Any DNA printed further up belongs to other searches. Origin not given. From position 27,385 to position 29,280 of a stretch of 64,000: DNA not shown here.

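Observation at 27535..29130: APH-like phosphotransferase fused to a P-loop kinase: uncharacterised two-kinase protein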

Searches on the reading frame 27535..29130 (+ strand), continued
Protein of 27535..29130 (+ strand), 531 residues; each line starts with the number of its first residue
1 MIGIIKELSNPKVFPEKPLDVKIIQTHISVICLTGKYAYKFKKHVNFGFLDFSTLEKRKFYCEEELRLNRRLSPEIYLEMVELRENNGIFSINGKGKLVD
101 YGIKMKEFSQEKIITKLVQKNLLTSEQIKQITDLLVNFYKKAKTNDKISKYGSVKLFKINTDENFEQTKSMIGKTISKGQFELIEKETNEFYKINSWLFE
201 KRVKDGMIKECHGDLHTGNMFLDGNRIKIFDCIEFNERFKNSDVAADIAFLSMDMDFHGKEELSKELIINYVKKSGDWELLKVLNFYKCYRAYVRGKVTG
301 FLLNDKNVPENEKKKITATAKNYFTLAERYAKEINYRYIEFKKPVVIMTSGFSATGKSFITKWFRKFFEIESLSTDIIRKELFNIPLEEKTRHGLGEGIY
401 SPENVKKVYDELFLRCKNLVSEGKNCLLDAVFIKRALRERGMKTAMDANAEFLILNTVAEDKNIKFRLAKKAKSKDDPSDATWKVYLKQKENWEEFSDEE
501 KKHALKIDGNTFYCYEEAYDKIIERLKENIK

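Call 15: find_encoding_contigs(protein=P0063, flank=6000, max_places=2)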
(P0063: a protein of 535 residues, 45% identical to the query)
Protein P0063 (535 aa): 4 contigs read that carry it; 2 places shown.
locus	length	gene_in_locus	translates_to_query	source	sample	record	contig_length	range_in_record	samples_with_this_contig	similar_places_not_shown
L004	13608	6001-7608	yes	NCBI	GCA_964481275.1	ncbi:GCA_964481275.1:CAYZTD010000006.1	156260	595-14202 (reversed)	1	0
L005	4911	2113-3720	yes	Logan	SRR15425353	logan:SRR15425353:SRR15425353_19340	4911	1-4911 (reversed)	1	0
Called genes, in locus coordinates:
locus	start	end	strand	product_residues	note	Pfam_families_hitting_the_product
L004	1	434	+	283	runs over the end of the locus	-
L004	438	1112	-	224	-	PF00733:Asn_synthase (faint), PF02568:ThiI, PF03054:tRNA_Me_trans (weak), PF06508:QueC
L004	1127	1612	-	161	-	PF01242:PTPS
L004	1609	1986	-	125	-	PF01592:NifU_N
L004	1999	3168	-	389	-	PF00266:Aminotran_5, PF01212:Beta_elim_lyase (weak)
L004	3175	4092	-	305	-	PF02445:NadA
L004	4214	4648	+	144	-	-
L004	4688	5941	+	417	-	PF04165:DUF401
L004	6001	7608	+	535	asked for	PF06414:Zeta_toxin (weak), PF08433:KTI12 (weak), PF13207:AAA_17, PF13671:AAA_33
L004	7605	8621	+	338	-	PF01866:Diphthamide_syn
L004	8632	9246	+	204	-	PF00702:Hydrolase, PF13419:HAD_2, PF13242:Hydrolase_like (weak)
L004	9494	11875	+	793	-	PF05345:He_PIG (faint), PF18911:PKD_4, PF00801:PKD, PF18911:PKD_4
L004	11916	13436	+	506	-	PF01409:tRNA-synt_2d, PF17759:tRNA_synthFbeta (weak), PF00152:tRNA-synt_2 (weak)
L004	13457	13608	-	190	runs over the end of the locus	PF01988:VIT1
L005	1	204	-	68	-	?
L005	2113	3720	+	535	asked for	PF06414:Zeta_toxin (weak), PF08433:KTI12 (weak), PF13207:AAA_17, PF13671:AAA_33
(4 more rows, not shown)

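Call 22: find_encoding_contigs(protein=P0084, flank=6000, max_places=1)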
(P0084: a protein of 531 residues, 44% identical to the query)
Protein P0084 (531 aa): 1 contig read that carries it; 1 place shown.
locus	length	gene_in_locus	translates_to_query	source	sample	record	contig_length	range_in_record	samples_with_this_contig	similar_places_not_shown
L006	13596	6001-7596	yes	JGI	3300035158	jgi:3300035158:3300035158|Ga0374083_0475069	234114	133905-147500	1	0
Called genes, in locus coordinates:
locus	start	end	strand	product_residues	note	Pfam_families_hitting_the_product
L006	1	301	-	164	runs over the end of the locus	PF01242:PTPS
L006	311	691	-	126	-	PF01592:NifU_N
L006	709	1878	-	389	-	PF00266:Aminotran_5, PF01212:Beta_elim_lyase (weak)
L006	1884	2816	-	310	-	PF02445:NadA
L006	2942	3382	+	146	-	-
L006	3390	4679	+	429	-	PF01979:Amidohydro_1, PF07969:Amidohydro_3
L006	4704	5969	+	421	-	PF04165:DUF401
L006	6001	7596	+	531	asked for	PF06414:Zeta_toxin (weak), PF08433:KTI12 (weak), PF13671:AAA_33, PF13207:AAA_17 (weak)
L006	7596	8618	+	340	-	PF01866:Diphthamide_syn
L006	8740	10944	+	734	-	PF00581:Rhodanese, PF00112:Peptidase_C1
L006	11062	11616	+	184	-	-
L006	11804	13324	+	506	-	PF01409:tRNA-synt_2d, PF17759:tRNA_synthFbeta (weak), PF00152:tRNA-synt_2 (weak)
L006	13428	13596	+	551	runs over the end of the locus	PF00118:Cpn60_TCP1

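Call 23: find_encoding_contigs(protein=P0070, flank=6000, max_places=1)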
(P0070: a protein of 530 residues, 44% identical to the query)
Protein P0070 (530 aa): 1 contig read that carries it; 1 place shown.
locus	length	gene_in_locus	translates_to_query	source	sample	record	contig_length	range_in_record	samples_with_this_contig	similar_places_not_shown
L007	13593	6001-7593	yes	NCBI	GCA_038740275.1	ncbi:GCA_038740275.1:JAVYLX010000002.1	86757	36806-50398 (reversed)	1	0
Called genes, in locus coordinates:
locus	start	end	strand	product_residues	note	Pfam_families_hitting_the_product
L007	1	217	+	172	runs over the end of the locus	PF17146:PIN_6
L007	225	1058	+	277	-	-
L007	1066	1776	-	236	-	PF00733:Asn_synthase (weak), PF02568:ThiI (weak), PF03054:tRNA_Me_trans (faint), PF06508:QueC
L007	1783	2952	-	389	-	PF00266:Aminotran_5, PF01212:Beta_elim_lyase (weak)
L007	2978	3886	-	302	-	PF02445:NadA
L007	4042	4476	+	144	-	-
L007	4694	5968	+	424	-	PF04165:DUF401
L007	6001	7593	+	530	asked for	PF00406:ADK (faint), PF01591:6PF2K (faint), PF06414:Zeta_toxin (faint), PF08433:KTI12 (weak), PF13671:AAA_33, PF13207:AAA_17, PF13238:AAA_18 (faint)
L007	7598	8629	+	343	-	PF01866:Diphthamide_syn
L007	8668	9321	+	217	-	PF00154:RecA_N, PF06745:ATPase (faint), PF08423:Rad51, PF13481:AAA_25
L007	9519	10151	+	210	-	PF27418:GINS23_N (weak)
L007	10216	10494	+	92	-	PF00935:Ribosomal_L44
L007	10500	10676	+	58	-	PF01667:Ribosomal_S27e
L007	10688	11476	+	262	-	PF00575:S1, PF07541:EIF_2_alpha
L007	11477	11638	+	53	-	PF04135:Nop10p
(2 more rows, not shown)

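Call 24: predict_structure(alignment_id=A1)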
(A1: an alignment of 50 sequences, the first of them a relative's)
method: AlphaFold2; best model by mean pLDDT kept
length: 531 residues; sequences in the alignment: 50
mean_pLDDT: 93.8   pTM: 0.91
mean pLDDT of the five models: 93.8, 93.7, 92.9, 92.7, 92.0
residues with pLDDT >= 90: 456; 70-90: 72; 50-70: 3; < 50: 0
segments of 3 or more residues with pLDDT < 50: none
pLDDT, mean of each block of 10 residues (from residue 1): 83 96 90 96 83 92 92 93 95 96 94 94 95 97 95 91 95 97 98 95 96 94 92 80 97 97 97 97 98 95 90 96 98 95 96 93 91 95 92 82 95 98 96 96 96 97 95 86 93 96 96 95 94 89
secondary structure, 60 per line:
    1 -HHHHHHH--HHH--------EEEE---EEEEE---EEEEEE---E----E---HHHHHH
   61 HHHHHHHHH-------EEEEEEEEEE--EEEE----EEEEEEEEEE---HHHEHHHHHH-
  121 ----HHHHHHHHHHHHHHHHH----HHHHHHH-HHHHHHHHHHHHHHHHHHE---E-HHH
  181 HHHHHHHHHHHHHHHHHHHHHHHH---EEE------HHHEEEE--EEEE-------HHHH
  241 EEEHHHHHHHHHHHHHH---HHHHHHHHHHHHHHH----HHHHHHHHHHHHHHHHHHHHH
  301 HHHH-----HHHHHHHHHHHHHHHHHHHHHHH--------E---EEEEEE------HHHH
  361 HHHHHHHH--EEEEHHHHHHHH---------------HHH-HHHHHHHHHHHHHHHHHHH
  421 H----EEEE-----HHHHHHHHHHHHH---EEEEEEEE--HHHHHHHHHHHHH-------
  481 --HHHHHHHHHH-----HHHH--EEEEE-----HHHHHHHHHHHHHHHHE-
elements in order: H2-8 E22-25 E29-33 E37-42 H55-69 E77-86 E89-92 E97-106 H114-119 H125-141 H146-152 H154-171 H178-204 E208-210 E220-223 E226-229 H237-240 E241-243 H244-257 H261-275 H280-304 H310-332 E345-350 H357-368 E371-374 H375-382 H402-421 E426-429 H435-447 E451-458 H461-473 H483-492 H498-501 E504-508 H514-529

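Call 26: fold_search(model_id=the predicted structure, library=pdb)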
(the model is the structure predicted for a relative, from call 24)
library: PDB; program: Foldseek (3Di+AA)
matches with E <= 10: 1109; with E <= 0.001: 176
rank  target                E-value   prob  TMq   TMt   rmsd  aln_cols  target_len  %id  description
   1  2qg7_E                2.7e-06  1.00  0.32  0.43  11.4       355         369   12  Plasmodium vivax ethanolamine kinase Pv091845 (released 2007-07-24)
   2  3dxq_A                3.4e-06  1.00  0.38  0.62   6.1       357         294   11  Crystal structure of choline/ethanolamine kinase family protein (NP_106042.1) from MESORHIZOBIUM LOTI at 2.55 A resolu (released 2008-08-05)
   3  2qg7_B                3.4e-06  1.00  0.35  0.48   6.4       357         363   12  Plasmodium vivax ethanolamine kinase Pv091845 (released 2007-07-24)
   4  2qg7_D                4.0e-06  1.00  0.36  0.49   6.5       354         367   14  Plasmodium vivax ethanolamine kinase Pv091845 (released 2007-07-24)
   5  3i0o                  7.0e-06  1.00  0.32  0.48   9.1       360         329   13  Crystal Structure of Spectinomycin Phosphotransferase, APH(9)-Ia, in complex with ADP and Spectinomcyin (released 2010-01-19)
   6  2ppq                  9.4e-06  1.00  0.34  0.53   7.3       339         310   14  Crystal structure of the homoserine kinase from Agrobacterium tumefaciens (released 2007-06-05)
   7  6sui                  9.4e-06  1.00  0.31  0.45   8.2       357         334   11  AMICOUMACIN KINASE AMIN (released 2020-07-22)
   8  2qg7_A                1.0e-05  1.00  0.33  0.45   7.2       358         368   13  Plasmodium vivax ethanolamine kinase Pv091845 (released 2007-07-24)
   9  2pu8_B                1.1e-05  1.00  0.30  0.41   9.6       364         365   13  Structures of 5-methylthioribose kinase reveal substrate specificity and unusual mode of nucleotide binding (released 2007-05-22)
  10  5iqi_C                1.3e-05  1.00  0.34  0.55   7.5       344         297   13  Aminoglycoside Phosphotransferase (2'')-Ia (CTD of AAC(6')-Ie/APH(2'')-Ia) Y237F mutant in complex with GMPPNP and Mag (released 2016-05-25)
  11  4ork_D                1.6e-05  1.00  0.31  0.50   7.7       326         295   15  Crystal Structure of the Phosphotransferase Domain of the Bifunctional Aminoglycoside Resistance Enzyme AAC(6')-Ie-APH (released 2014-07-02)
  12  4jt2_B                1.7e-05  1.00  0.26  0.75   3.6       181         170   15  Structure of Clostridium thermocellum polynucleotide kinase bound to CTP (released 2013-08-28)
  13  3i1a_B                1.7e-05  1.00  0.31  0.45   9.2       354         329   14  Crystal Structure of apo Spectinomycin Phosphotransferase, APH(9)-Ia (released 2010-01-19)
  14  3t61_B                1.8e-05  1.00  0.26  0.71   4.6       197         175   13  Crystal Structure of a gluconokinase from Sinorhizobium meliloti 1021 (released 2011-08-17)
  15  9qos_B                1.8e-05  1.00  0.29  0.53   9.9       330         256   10  APH(3')-IIb with an inhibitor (released 2026-02-11)
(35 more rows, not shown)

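Call 29: find_related_loci(query=A1, collection=genome_contigs, flank=6000)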
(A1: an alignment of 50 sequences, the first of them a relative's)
Query A1 (531 aa) in genome_contigs; peptide patterns used: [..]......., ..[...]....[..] (x = any residue, [..] = any of these).
600 stretches matched a pattern (row limit reached: there are more); 588 encode a relative of the query (tblastn E <= 1e-3); the best 80 are kept; 80 distinct loci.
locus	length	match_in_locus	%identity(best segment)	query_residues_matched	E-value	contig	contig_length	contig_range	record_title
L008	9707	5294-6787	40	4-508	2e-139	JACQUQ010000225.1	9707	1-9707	MAG: Chloroflexi bacterium isolate NC_groundwater_1441_Ag_S-0.65um_68_29 S_p65_S5_coassembly_k141_4604328, whole genome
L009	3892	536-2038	47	1-508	2e-141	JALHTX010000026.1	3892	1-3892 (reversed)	MAG: Thermoplasmatota archaeon isolate PFL35 seq_289662, whole genome shotgun sequence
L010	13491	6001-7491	44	2-500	3e-135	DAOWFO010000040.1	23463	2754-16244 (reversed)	MAG TPA_asm: Thermoplasmata archaeon isolate CSMAG_1967 CSMAG_1967_k141_4980773_length_23463_cov_20.9023, whole genome s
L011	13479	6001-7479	39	3-508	8e-130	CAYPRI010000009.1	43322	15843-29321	MAG TPA_asm: uncultured Dehalococcoidales bacterium isolate SRP098346_co1_420 genome assembly, contig: NODE_458_length_4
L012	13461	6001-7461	41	4-500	2e-129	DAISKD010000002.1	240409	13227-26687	MAG TPA_asm: Chloroflexota bacterium isolate CTOTU21513 NODE_34_length_240409_cov_16.869260, whole genome shotgun sequen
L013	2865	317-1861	39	3-526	7e-135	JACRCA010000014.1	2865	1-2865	MAG: Deltaproteobacteria bacterium isolate NC_groundwater_1634_Pr3_B-0.1um_51_9 SR-2_scaffold_141_134499, whole genome s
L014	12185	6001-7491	40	4-508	1e-126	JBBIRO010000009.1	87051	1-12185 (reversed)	MAG: Syntrophobacterales bacterium isolate STS170223_bin_351 NODE_85_length_87051_cov_6.732838, whole genome shotgun seq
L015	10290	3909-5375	39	3-503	2e-125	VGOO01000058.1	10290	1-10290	MAG: Chloroflexi bacterium isolate M_DeepCast_400m_m2_044 M_DeepCast_400m_m2_044_Ga0194112_10012616, whole genome shotgu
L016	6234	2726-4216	39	4-508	1e-123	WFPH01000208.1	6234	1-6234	MAG: Thermosulfurimonas sp. isolate S012_5 k151_8226, whole genome shotgun sequence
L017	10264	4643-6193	38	3-528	3e-123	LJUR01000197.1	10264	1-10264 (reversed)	MAG: Deltaproteobacteria bacterium SM23_61 WORSMTZ_35597, whole genome shotgun sequence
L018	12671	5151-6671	39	6-512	1e-122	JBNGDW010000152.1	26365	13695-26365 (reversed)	MAG: Candidatus Cloacimonadia bacterium isolate E05-045 bin57.fa-152, whole genome shotgun sequence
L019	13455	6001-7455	39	4-495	4e-122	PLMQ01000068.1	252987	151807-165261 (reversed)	MAG: Syntrophaceae bacterium isolate fen_1166 73.20120800_E2X.51_contig_783, whole genome shotgun sequence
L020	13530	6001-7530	38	4-530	2e-121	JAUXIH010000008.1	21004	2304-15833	MAG: Dehalococcoidia bacterium isolate CSMAG_2976 CSMAG_2976_k119_277439_length_21004_cov_7.0000, whole genome shotgun s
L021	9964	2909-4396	38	3-508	3e-121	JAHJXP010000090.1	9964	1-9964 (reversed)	MAG: Proteobacteria bacterium isolate UML_B.mb.18 UML_B.mb.18_k141_37757, whole genome shotgun sequence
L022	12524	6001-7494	39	5-509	6e-121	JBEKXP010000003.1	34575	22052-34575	MAG: Dehalococcoidia bacterium isolate SPRUCE 654 SPRUCE_654_3, whole genome shotgun sequence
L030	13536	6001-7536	36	2-527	2e-117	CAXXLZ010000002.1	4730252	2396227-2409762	MAG: Thermodesulfobacteriota bacterium isolate 2fdc769d-9a05-4c3a-9363-a2f454578bb3 genome assembly, contig: contig_2, w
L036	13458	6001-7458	39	4-494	3e-115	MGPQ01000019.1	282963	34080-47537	MAG: Deltaproteobacteria bacterium GWB2_55_19 gwb2_scaffold_58, whole genome shotgun sequence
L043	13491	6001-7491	40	4-508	4e-114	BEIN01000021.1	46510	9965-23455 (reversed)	Bacterium HR37 DNA, contig: NODE_297_21, isolate: HRbin37, whole genome shotgun sequence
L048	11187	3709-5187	37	4-500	5e-112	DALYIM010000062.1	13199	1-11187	MAG TPA_asm: Desulfuromonadaceae bacterium isolate CTOTU46591 NODE_174_length_13199_cov_7.460438, whole genome shotgun s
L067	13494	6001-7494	38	3-494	4e-105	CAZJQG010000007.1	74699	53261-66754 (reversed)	MAG TPA_asm: uncultured Dehalococcoidales bacterium isolate SRP098346_co1_423 genome assembly, contig: NODE_97_length_74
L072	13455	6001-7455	36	4-502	1e-104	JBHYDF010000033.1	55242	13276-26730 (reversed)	MAG: Nostocaceae cyanobacterium isolate CCAP1427_2_bin-003C CCAP1427_2_bin-003C_c33, whole genome shotgun sequence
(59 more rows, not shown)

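Call 43: search_protein_families(library=pfam, alignment_id=A2, max_evalue=0.00001)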
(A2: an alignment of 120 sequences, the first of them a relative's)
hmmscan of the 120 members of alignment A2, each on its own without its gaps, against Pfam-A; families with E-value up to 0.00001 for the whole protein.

A. member 1, L001:7596-8477:+ (294 aa): 5 families
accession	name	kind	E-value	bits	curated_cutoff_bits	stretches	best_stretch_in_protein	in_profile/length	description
PF01189.24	Methyltr_RsmB-F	-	6.9e-58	196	27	1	89-291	1-198/199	16S rRNA methyltransferase RsmB/F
PF17125.10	Methyltr_RsmF_N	-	1.9e-14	54.3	34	1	21-83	27-86/86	N-terminal domain of 16S rRNA methyltransferase RsmF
PF13847.12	Methyltransf_31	-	7.3e-10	39.1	27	1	97-228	4-114/145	Methyltransferase domain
PF02475.24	TRM5-TYW2_MTfase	-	1.1e-07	32.3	28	1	91-179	31-119/164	TRM5/TYW2 methyltransferase domain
PF01728.25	FtsJ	-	1.9e-06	28.4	24.1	1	79-230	8-146/181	FtsJ-like methyltransferase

B. families by the number of members that match (of 120 scanned): 120 families (the first 25 are shown)
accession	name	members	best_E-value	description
PF01866.22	Diphthamide_syn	6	2.2e-92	Putative diphthamide synthesis protein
PF01979.26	Amidohydro_1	6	2.4e-78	Amidohydrolase family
PF04165.18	DUF401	6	2.6e-43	Protein of unknown function (DUF401)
PF07228.17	SpoIIE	5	2.9e-51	Stage II sporulation protein E (SpoIIE)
PF07969.17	Amidohydro_3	5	2.8e-21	Amidohydrolase family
PF00155.27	Aminotran_1_2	4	4.8e-85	Aminotransferase class I and II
PF02773.21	S-AdoMet_synt_C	4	8.4e-69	S-adenosylmethionine synthetase, C-terminal domain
PF05221.23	AdoHcyase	4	1.4e-62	S-adenosyl-L-homocysteine hydrolase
PF00670.27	AdoHcyase_NAD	4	2.6e-55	S-adenosyl-L-homocysteine hydrolase, NAD binding domain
PF02772.21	S-AdoMet_synt_M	4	4.3e-48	S-adenosylmethionine synthetase, central domain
PF00438.25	S-AdoMet_synt_N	4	3.7e-43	S-adenosylmethionine synthetase, N-terminal domain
PF00156.33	Pribosyltran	4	9.8e-28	Phosphoribosyl transferase domain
PF13847.12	Methyltransf_31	4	7.8e-16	Methyltransferase domain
PF13185.12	GAF_2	4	1.4e-15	GAF domain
PF01590.32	GAF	4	2.8e-10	GAF domain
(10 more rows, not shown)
